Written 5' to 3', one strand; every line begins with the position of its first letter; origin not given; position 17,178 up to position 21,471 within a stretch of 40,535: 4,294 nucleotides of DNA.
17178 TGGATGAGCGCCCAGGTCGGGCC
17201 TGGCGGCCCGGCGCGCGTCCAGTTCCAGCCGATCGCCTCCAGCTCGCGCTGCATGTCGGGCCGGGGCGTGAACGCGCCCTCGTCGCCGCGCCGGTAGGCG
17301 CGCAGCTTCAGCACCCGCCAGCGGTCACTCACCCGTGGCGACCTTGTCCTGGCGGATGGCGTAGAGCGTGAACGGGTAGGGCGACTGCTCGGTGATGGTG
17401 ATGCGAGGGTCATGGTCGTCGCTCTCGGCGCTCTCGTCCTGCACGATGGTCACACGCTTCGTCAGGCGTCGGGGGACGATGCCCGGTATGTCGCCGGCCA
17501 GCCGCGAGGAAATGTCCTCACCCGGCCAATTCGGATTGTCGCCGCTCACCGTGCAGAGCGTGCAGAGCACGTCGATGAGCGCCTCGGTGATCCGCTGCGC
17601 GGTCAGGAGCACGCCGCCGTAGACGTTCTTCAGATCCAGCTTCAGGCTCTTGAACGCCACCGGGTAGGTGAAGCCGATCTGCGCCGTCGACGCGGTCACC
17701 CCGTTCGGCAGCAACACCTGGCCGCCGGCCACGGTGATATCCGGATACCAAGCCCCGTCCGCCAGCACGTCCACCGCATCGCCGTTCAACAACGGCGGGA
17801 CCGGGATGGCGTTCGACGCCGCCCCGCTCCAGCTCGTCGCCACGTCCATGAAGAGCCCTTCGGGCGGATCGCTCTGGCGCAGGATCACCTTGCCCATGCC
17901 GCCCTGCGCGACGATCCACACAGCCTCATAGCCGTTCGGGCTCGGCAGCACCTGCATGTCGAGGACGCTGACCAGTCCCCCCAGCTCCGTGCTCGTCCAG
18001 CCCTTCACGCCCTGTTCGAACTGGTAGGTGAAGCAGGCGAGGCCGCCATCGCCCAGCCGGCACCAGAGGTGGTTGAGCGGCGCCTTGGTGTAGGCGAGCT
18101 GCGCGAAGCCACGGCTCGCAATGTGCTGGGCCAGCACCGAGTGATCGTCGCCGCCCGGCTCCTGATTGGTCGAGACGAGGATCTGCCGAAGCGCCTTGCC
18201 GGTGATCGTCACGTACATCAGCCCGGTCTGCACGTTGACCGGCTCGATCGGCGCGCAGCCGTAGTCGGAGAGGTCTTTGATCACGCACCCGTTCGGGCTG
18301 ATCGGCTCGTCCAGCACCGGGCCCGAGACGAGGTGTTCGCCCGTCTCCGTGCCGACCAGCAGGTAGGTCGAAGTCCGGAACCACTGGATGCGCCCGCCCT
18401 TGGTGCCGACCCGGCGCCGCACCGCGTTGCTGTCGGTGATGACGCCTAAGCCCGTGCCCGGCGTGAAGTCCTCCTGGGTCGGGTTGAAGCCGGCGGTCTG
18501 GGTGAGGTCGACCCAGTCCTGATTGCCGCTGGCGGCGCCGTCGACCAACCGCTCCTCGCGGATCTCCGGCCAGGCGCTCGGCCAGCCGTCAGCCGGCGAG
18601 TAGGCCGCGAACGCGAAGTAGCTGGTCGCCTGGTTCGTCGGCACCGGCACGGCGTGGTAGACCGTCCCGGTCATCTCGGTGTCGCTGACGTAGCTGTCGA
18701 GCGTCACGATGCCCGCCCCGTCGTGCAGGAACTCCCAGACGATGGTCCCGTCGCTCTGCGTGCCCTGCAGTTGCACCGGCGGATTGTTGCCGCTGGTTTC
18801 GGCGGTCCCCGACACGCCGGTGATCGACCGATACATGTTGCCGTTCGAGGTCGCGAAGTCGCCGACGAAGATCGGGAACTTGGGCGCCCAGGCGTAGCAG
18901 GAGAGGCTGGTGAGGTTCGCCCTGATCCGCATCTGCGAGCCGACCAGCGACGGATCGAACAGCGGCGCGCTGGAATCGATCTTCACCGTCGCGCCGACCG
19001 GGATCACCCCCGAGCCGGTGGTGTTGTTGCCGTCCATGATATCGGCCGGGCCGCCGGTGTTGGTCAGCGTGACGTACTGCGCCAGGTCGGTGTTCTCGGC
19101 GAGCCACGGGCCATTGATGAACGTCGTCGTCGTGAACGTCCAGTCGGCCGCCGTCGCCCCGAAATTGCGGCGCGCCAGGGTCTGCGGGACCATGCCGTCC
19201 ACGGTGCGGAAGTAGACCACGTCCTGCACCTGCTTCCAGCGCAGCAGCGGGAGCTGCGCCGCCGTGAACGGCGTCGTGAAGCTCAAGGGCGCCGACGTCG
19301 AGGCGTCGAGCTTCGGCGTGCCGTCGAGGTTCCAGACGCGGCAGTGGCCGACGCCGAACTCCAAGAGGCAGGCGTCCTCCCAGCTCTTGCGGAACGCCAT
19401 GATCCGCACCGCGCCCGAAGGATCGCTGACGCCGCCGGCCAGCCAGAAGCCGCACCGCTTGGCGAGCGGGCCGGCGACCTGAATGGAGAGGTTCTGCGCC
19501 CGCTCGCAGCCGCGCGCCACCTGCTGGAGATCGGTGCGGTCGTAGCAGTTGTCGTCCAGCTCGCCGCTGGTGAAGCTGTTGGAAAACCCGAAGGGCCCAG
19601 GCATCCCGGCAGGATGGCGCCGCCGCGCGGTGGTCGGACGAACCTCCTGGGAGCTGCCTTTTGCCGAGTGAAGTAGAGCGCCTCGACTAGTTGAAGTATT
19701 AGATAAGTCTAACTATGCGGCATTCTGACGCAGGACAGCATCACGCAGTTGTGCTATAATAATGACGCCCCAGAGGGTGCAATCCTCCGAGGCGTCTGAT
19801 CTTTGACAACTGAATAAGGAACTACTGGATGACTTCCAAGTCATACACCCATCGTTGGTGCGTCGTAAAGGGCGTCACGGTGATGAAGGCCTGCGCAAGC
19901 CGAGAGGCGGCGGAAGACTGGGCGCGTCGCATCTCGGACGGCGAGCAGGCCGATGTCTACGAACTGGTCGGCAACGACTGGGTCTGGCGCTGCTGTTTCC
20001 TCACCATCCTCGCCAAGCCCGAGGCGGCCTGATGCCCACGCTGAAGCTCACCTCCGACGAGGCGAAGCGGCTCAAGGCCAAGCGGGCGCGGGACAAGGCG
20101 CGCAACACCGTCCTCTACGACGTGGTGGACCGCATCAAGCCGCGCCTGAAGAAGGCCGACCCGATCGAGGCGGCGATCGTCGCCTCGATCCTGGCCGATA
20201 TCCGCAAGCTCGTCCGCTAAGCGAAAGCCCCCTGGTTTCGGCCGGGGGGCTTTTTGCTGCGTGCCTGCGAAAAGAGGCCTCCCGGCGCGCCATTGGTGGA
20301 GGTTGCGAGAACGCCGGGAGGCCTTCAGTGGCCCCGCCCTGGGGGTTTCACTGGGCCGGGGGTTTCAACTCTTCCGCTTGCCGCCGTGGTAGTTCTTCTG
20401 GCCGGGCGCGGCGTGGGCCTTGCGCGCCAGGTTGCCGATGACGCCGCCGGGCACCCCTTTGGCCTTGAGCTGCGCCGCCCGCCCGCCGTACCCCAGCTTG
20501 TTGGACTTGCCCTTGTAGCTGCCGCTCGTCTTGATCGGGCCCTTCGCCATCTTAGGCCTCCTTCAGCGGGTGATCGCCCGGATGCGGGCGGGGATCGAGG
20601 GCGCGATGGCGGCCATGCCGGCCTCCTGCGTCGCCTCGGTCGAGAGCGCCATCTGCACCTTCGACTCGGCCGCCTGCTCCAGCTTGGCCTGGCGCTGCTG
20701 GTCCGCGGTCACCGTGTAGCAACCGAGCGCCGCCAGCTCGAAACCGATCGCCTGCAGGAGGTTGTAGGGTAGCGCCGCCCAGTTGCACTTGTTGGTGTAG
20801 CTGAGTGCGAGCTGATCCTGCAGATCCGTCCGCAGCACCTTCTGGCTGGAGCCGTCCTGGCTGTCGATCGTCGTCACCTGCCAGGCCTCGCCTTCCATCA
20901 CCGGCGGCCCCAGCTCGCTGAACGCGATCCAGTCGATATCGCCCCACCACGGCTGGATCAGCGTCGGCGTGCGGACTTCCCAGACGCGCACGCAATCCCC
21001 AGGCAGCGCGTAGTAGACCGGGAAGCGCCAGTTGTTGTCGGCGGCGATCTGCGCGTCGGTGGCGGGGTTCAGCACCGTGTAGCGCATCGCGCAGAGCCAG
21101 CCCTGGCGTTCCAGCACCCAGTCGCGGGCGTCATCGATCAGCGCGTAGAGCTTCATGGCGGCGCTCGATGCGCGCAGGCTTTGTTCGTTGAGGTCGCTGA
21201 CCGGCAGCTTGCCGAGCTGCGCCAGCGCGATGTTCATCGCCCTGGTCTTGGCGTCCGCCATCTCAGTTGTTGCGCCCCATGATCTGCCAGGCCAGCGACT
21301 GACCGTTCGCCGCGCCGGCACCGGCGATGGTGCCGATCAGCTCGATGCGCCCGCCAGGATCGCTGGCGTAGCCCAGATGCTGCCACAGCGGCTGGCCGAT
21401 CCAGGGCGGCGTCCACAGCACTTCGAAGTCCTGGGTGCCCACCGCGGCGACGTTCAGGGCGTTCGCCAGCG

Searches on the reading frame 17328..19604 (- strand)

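Call 10: search_protein_families(library=phrogs, proteins=[window:17328-19604:-], max_evalue=0.001)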
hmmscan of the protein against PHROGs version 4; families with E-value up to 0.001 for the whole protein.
window:17328-19604:- (759 aa): 4 families
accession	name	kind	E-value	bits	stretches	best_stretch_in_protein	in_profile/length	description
phrog_376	-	tail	1.3e-99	335.5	1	8-750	8-703/712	tail protein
phrog_20269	-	unknown function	8.6e-26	91.8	1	9-390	8-355/374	-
phrog_15566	-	tail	1.2e-16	61.4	2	401-543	100-243/552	tail protein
phrog_30010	-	unknown function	0.00049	20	0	484-540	204-261/517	-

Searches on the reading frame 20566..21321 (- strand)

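Call 10: search_protein_families(library=phrogs, proteins=[window:20566-21321:-], max_evalue=0.001)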
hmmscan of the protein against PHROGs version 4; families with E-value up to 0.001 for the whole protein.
window:20566-21321:- (252 aa): 1 family
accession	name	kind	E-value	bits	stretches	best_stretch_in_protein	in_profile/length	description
phrog_394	-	tail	9.1e-21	75.2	1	26-234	5-175/190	tail protein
